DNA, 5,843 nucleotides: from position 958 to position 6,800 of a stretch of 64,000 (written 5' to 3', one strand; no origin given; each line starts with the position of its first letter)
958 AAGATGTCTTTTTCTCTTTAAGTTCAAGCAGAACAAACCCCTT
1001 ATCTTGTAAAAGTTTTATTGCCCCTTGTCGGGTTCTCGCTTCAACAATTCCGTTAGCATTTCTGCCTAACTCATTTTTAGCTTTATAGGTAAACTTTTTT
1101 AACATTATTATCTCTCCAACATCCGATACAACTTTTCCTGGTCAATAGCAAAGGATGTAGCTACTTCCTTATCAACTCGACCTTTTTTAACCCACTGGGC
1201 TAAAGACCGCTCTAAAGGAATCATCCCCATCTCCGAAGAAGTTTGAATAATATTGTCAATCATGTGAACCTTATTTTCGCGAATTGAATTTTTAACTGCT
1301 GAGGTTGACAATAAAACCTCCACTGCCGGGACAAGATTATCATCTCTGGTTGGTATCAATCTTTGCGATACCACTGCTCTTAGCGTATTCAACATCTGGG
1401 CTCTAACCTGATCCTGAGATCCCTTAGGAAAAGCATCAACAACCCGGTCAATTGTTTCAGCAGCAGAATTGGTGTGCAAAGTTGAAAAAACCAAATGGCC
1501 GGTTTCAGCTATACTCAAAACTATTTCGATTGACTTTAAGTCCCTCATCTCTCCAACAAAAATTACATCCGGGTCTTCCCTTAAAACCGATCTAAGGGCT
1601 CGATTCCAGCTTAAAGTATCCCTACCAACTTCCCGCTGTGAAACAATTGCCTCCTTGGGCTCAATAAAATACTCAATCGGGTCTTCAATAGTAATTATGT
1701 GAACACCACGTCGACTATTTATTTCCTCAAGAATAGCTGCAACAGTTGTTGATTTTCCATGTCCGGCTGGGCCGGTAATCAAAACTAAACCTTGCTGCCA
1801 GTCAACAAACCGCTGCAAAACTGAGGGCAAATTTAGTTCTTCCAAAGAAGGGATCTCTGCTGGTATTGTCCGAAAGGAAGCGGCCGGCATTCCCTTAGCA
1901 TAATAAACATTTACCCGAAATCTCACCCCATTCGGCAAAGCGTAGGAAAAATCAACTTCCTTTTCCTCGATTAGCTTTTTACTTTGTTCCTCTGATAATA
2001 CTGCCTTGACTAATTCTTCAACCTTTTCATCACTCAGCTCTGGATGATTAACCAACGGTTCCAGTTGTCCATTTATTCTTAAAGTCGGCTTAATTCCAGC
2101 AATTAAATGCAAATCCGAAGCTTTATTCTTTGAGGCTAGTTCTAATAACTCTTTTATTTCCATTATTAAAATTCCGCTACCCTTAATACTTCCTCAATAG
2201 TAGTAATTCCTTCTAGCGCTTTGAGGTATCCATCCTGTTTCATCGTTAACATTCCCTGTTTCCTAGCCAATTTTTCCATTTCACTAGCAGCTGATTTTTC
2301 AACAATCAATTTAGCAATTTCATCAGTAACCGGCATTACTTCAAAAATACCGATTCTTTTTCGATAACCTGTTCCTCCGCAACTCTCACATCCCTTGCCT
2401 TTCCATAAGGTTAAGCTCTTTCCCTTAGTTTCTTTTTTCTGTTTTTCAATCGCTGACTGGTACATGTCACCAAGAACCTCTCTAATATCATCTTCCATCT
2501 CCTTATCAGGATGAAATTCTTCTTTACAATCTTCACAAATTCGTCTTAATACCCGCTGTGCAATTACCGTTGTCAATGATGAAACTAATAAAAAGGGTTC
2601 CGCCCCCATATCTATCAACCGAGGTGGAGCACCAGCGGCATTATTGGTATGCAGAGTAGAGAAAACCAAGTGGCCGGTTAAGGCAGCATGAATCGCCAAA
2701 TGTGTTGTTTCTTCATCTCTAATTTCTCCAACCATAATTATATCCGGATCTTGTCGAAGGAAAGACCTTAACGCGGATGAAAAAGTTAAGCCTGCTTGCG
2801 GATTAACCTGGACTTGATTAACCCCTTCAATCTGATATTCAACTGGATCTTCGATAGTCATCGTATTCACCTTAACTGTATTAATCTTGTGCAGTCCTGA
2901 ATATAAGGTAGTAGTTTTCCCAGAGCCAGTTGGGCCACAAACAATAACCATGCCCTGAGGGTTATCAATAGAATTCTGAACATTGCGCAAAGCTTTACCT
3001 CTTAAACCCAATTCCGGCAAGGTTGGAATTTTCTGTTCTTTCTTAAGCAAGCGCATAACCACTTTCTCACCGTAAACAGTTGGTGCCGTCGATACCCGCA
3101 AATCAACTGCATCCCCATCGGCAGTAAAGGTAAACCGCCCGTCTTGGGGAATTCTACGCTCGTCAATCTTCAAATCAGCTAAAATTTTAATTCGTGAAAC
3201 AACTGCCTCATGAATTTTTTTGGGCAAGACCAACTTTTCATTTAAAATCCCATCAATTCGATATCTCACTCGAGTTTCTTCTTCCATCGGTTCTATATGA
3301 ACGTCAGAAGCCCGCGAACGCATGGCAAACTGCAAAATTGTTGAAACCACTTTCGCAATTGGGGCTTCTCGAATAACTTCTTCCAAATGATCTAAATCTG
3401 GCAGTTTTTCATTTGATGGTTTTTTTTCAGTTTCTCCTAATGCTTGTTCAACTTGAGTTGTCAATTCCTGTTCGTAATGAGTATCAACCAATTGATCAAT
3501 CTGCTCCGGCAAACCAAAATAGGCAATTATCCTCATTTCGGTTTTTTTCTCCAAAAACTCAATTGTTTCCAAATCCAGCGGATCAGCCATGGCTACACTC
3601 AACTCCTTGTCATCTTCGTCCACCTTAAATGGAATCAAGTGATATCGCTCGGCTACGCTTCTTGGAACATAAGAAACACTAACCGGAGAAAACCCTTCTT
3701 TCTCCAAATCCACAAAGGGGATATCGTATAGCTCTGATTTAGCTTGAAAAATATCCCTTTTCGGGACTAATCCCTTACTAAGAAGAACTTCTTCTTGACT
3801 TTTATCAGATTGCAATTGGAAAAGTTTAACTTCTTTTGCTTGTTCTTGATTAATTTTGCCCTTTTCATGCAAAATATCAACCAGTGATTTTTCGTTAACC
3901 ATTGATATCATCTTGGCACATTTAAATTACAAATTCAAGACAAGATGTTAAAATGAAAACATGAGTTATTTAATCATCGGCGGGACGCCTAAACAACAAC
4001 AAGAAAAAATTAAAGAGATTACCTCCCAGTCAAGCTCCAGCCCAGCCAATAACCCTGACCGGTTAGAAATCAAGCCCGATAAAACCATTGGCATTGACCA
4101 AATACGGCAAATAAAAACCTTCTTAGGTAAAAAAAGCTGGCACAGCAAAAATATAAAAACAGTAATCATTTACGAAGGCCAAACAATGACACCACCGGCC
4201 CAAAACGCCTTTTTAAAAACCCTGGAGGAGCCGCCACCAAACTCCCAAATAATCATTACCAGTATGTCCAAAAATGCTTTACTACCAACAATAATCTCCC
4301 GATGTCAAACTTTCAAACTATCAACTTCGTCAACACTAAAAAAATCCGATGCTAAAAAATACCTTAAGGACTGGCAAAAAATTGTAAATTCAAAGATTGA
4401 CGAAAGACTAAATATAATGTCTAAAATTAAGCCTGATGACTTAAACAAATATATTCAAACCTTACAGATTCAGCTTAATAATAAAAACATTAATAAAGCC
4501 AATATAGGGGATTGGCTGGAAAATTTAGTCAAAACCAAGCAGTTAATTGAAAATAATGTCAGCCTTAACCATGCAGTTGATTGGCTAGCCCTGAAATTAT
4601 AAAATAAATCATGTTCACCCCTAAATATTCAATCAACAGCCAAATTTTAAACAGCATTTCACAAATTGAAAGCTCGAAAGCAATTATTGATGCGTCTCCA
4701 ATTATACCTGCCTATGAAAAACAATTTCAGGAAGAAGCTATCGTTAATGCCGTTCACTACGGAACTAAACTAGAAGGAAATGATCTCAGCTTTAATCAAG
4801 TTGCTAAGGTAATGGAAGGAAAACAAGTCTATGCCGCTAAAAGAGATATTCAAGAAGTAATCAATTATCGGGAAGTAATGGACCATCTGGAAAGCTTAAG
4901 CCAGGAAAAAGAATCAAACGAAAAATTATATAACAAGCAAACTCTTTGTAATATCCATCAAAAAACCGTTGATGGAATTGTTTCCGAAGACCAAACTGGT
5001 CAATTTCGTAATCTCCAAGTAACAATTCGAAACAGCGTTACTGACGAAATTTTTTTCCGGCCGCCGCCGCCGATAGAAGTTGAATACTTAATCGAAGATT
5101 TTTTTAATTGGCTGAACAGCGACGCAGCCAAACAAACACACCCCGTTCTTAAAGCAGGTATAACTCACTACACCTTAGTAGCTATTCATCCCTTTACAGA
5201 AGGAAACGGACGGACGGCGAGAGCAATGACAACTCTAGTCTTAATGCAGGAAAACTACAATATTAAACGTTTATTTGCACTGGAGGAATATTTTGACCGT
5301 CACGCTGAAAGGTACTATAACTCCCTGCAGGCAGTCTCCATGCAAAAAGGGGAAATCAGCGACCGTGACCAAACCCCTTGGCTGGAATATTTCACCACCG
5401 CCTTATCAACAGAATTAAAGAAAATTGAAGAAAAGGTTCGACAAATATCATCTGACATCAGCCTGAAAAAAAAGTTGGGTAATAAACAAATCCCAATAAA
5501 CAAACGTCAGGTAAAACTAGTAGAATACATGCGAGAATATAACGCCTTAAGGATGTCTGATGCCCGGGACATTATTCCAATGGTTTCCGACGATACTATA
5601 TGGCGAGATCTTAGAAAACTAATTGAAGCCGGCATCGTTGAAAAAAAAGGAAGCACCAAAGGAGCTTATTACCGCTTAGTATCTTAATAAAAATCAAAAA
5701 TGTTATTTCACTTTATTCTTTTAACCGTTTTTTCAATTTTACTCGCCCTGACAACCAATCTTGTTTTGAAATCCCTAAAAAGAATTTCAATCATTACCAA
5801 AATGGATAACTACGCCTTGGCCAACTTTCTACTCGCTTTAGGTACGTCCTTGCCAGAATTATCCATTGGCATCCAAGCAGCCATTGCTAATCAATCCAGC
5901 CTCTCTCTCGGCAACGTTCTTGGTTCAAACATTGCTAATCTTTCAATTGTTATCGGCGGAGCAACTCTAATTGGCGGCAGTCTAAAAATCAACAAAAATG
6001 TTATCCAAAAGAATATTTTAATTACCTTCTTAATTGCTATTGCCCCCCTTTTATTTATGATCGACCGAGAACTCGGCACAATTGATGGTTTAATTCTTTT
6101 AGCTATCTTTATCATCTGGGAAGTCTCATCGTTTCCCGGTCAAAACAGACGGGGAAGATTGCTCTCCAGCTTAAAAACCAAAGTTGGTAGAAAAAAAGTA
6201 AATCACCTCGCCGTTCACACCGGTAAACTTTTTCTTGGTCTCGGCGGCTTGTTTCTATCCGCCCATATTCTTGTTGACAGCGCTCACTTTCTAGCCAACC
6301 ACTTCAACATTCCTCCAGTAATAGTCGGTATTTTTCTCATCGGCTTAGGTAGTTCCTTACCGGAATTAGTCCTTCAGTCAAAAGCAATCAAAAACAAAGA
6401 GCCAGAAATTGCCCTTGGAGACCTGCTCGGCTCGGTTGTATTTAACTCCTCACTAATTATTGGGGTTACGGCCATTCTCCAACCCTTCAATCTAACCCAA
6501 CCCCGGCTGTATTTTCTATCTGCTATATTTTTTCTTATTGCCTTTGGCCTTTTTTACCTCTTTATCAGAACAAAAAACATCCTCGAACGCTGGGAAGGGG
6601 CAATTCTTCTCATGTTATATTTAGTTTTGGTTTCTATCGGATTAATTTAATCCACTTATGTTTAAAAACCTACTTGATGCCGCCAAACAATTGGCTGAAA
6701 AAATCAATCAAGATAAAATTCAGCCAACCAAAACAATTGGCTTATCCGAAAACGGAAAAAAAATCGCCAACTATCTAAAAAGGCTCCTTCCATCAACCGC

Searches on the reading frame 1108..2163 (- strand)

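Call 83: search_protein_families(library=pfam, max_evalue=0.0001, proteins=[window:1108-2163:-])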
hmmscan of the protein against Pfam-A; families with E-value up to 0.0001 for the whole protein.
window:1108-2163:- (351 aa): 4 families
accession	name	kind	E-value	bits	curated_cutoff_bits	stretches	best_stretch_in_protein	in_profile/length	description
PF00437.27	T2SSE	-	3.9e-44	151.2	24.9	1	3-272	12-280/370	Type II/IV secretion system protein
PF13191.12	AAA_16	-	1.9e-05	25.7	32.6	1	116-161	16-58/167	AAA ATPase domain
PF13401.12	AAA_22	-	4.6e-05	24.2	27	0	123-162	4-33/130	AAA domain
PF25199.1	nSTAND_NTPase5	-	8.8e-05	22.8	34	0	123-187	40-103/145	Novel STAND NTPase 5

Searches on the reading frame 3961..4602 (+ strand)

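Call 82: search_protein_families(library=pfam, max_evalue=0.0001, proteins=[window:3961-4602:+])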
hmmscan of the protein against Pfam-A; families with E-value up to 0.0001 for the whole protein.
window:3961-4602:+ (213 aa): 1 family
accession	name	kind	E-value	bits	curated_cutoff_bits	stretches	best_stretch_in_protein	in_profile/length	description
PF13177.12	DNA_pol3_delta2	-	1.8e-24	87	27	1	24-122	61-159/161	DNA polymerase III, delta subunit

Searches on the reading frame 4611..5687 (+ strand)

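Call 82: search_protein_families(library=pfam, max_evalue=0.0001, proteins=[window:4611-5687:+])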
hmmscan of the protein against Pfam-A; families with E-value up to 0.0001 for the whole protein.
window:4611-5687:+ (358 aa): 1 family
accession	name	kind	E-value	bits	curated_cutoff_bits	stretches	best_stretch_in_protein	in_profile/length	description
PF02661.23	Fic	-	1.2e-20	74.6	24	1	108-211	3-93/93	Fic/DOC family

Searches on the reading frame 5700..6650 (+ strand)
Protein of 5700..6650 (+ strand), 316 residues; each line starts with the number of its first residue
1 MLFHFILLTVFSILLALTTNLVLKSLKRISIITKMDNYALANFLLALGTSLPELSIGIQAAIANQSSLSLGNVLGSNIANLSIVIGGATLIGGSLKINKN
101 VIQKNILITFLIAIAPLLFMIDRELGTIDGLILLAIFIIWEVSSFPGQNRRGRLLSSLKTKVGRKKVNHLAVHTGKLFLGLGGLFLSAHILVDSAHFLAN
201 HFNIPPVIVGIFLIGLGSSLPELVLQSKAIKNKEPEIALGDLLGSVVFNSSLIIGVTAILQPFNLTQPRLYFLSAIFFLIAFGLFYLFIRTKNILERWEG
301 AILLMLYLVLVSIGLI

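Call 82: search_protein_families(library=pfam, max_evalue=0.0001, proteins=[window:5700-6650:+])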
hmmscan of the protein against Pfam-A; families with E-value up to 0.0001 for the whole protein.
window:5700-6650:+ (316 aa): 1 family
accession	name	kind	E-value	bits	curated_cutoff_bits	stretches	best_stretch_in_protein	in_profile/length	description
PF01699.29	Na_Ca_ex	-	9.6e-43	146.2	24.9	2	177-312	6-147/151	Sodium/calcium exchanger protein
